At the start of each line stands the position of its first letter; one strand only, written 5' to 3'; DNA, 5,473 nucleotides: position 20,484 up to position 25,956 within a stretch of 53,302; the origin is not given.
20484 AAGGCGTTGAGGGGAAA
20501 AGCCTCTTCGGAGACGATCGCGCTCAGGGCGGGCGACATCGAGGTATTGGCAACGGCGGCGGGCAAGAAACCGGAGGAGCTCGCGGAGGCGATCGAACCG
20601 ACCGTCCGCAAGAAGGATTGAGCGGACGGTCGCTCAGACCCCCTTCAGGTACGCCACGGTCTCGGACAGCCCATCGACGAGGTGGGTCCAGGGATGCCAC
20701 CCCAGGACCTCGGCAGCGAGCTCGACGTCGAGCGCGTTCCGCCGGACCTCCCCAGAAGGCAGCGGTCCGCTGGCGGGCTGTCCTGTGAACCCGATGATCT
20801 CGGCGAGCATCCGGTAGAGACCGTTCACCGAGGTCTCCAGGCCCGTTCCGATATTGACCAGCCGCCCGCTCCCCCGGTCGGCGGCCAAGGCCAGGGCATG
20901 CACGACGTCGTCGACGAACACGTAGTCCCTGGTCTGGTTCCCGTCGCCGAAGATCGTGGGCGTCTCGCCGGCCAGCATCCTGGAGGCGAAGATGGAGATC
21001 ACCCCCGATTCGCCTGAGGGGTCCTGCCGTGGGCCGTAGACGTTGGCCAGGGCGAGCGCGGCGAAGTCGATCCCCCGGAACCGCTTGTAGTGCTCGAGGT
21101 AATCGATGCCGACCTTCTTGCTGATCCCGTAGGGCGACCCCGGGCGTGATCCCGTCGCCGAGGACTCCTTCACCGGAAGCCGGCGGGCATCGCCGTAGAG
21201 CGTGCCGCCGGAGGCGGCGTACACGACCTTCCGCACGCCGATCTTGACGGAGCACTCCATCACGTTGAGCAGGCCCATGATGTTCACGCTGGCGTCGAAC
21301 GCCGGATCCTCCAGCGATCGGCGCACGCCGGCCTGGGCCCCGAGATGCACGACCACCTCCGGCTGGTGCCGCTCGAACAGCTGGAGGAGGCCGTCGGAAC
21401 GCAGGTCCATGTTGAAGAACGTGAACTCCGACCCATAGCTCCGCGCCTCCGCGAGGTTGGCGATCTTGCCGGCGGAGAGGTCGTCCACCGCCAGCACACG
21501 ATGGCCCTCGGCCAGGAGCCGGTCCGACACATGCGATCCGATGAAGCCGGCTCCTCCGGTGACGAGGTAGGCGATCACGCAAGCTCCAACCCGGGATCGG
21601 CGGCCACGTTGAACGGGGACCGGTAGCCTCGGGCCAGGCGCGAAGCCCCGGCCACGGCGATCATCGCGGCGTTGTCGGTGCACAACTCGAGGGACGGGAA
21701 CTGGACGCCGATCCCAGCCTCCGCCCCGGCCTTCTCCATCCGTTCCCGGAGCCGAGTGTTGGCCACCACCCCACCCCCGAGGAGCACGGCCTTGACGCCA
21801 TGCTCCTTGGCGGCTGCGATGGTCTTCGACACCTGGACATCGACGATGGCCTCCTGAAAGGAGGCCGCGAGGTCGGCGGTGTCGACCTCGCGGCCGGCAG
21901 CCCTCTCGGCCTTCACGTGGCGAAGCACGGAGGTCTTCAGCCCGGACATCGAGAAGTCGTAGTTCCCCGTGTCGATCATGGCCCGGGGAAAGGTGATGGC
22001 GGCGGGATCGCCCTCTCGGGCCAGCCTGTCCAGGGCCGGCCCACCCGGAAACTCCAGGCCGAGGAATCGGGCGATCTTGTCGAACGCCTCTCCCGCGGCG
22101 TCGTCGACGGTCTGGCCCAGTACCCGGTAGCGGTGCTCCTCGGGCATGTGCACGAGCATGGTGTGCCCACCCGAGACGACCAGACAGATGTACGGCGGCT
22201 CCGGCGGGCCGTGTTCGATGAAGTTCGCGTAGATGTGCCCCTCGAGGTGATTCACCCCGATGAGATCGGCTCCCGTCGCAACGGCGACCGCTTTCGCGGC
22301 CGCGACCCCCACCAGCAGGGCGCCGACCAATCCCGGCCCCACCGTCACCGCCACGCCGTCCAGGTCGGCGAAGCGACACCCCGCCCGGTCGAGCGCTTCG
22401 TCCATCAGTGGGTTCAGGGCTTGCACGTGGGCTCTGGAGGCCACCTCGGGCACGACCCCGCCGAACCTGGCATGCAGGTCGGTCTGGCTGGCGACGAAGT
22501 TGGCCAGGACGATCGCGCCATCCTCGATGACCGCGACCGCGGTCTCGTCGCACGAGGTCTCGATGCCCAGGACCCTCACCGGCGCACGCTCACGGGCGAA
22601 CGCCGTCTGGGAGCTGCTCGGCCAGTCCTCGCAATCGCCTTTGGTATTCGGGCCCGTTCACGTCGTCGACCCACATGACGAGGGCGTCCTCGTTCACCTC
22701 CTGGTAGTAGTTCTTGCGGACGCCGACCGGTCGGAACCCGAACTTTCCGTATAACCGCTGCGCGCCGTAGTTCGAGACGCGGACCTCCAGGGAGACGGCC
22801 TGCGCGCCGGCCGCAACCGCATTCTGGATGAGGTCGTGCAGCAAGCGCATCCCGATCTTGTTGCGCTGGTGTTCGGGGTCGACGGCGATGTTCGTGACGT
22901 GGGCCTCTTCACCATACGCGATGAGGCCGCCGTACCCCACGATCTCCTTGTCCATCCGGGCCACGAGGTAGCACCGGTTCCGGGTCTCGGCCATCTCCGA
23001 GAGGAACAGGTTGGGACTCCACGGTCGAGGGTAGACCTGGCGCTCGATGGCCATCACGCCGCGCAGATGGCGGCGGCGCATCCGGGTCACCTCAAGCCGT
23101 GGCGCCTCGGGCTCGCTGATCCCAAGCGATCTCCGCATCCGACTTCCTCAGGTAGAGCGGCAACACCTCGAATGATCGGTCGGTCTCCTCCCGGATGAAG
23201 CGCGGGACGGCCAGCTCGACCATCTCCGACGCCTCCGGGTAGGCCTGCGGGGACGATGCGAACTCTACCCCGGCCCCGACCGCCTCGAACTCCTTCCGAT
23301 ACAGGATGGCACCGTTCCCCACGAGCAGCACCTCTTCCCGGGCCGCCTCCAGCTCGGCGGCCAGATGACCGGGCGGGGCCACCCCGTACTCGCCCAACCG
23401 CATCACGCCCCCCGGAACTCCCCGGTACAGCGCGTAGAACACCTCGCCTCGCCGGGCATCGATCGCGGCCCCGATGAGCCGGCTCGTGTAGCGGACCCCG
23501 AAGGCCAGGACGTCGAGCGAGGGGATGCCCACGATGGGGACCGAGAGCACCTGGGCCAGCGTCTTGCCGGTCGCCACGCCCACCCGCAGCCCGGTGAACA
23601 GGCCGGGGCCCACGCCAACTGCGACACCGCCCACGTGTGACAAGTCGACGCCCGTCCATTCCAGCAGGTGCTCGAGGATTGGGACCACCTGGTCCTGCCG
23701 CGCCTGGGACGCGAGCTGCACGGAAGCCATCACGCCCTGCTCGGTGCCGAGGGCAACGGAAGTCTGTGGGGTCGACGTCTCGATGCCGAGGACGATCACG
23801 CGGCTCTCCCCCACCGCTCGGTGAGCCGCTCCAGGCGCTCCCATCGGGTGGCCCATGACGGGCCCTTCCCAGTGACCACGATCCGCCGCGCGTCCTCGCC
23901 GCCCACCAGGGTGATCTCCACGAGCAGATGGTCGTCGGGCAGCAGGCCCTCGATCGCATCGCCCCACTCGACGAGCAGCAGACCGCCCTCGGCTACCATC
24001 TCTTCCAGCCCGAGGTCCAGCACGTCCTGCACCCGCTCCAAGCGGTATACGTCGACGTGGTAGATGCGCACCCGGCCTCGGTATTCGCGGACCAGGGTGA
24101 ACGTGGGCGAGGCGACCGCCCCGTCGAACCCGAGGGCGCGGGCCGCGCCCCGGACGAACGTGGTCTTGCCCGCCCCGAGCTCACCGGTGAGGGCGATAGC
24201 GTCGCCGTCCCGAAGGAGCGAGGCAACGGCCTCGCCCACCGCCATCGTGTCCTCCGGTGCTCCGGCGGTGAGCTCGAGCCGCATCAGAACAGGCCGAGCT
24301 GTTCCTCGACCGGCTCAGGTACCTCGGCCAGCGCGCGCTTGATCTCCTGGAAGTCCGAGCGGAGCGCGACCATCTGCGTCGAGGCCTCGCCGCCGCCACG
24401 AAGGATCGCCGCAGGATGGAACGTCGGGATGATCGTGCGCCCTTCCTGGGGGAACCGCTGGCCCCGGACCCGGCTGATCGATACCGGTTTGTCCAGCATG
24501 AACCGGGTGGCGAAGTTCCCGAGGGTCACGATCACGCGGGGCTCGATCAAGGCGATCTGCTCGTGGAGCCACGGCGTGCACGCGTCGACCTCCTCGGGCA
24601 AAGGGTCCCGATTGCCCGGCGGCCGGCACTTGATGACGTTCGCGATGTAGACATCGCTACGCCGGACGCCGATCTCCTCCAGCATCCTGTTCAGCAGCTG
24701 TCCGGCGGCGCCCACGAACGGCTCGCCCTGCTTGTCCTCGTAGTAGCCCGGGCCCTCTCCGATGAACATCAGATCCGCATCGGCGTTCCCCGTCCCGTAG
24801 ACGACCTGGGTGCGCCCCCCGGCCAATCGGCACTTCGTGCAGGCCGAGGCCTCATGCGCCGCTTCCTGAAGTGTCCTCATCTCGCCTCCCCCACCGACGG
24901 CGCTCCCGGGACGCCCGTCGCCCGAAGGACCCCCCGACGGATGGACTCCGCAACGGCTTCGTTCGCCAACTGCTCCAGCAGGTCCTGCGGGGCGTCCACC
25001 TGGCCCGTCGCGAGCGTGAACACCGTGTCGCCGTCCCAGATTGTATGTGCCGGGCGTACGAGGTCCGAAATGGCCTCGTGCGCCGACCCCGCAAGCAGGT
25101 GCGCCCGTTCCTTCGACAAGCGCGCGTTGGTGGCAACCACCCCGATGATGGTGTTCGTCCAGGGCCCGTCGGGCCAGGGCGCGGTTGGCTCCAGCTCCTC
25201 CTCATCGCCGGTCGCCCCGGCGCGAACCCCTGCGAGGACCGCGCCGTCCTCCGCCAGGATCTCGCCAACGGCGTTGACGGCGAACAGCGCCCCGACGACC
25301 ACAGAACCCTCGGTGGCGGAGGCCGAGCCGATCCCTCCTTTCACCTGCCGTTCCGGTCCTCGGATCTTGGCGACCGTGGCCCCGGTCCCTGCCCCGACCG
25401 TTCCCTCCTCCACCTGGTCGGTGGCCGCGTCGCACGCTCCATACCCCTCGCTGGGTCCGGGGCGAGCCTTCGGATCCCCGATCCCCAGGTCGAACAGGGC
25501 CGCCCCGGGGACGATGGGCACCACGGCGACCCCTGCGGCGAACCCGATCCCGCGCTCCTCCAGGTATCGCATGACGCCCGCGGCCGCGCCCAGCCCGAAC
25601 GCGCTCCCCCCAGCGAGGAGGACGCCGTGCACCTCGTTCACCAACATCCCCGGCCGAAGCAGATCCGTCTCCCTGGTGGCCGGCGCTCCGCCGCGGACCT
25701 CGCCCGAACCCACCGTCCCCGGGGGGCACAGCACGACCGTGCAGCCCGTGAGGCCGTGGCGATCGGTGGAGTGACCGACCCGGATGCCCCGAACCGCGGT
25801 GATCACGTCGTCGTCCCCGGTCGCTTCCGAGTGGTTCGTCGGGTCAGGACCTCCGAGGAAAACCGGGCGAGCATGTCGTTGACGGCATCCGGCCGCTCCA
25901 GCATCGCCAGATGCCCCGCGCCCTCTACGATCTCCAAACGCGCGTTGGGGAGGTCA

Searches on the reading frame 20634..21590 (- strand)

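Call 67: search_protein_families(library=pfam, proteins=[window:20634-21590:-], max_evalue=0.01)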
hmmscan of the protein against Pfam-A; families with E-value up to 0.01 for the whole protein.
window:20634-21590:- (318 aa): 8 families
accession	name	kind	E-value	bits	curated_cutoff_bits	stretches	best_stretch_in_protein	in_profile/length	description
PF01370.27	Epimerase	-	4.3e-57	193.7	20.9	1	9-248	2-240/240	NAD dependent epimerase/dehydratase family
PF16363.11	GDP_Man_Dehyd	-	4.7e-52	177.9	27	1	9-310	1-331/332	GDP-mannose 4,6 dehydratase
PF01073.25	3Beta_HSD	-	2.9e-14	53.2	22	1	9-237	1-229/280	3-beta hydroxysteroid dehydrogenase/isomerase family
PF02719.21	Polysacc_synt_2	-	1.1e-08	35.1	20.2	1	9-125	2-126/293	Polysaccharide biosynthesis protein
PF04321.23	RmlD_sub_bind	-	7e-06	25.7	27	1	9-161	4-132/287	RmlD substrate binding domain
PF00106.31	adh_short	-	1.1e-05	25.4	26.6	1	9-70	4-66/195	short chain dehydrogenase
PF07993.18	NAD_binding_4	-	0.00014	21.5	20.1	0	77-232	89-257/258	Male sterility protein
PF08659.16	KR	-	0.00041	20.8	22.6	1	7-65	2-64/180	KR domain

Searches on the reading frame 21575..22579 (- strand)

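Call 15: search_protein_families(library=pfam, proteins=[window:21575-22579:-], max_evalue=0.00001)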
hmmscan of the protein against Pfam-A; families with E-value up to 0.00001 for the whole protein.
window:21575-22579:- (334 aa): 2 families
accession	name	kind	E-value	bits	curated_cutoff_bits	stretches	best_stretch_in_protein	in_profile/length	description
PF00814.31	TsaD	-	1.4e-96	323.7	24.8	1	24-308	2-263/264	tRNA N6-adenosine threonylcarbamoyltransferase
PF22521.2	HypF_C_2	-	1.1e-08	35.6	27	1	206-297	135-229/241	Carbamoyltransferase, Kae1-like Domain, second subdomain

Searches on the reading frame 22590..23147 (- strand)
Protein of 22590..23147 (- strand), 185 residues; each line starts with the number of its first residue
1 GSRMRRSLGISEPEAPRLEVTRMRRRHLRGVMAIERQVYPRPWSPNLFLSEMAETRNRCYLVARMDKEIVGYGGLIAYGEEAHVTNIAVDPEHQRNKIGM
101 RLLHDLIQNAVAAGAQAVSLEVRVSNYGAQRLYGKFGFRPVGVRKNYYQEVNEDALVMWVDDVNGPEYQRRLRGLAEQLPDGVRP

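Call 15: search_protein_families(library=pfam, proteins=[window:22590-23147:-], max_evalue=0.00001)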
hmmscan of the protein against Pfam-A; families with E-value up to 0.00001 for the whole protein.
window:22590-23147:- (185 aa): 5 families
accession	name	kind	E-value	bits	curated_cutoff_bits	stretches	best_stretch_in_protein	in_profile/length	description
PF00583.31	Acetyltransf_1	-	8.7e-20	71.6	20.7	1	32-138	5-116/116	Acetyltransferase (GNAT) family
PF13673.13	Acetyltransf_10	-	2.9e-15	56.8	23.6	1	51-144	24-113/128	Acetyltransferase (GNAT) domain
PF13508.13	Acetyltransf_7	-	5.8e-15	55.9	27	1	57-139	2-83/84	Acetyltransferase (GNAT) domain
PF13480.13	Acetyltransf_6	-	6.9e-07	30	22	1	36-120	47-134/143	Acetyltransferase (GNAT) domain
PF08445.16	FR47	-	9.5e-06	26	22.1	0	84-141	24-80/86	FR47-like protein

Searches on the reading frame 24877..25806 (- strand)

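Call 15: search_protein_families(library=pfam, proteins=[window:24877-25806:-], max_evalue=0.00001)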
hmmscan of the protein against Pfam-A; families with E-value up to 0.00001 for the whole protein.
window:24877-25806:- (309 aa): 1 family
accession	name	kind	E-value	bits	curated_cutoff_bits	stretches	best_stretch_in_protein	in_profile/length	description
PF03576.19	Peptidase_S58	-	7.9e-40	137.7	23.9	1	2-301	3-301/307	Peptidase family S58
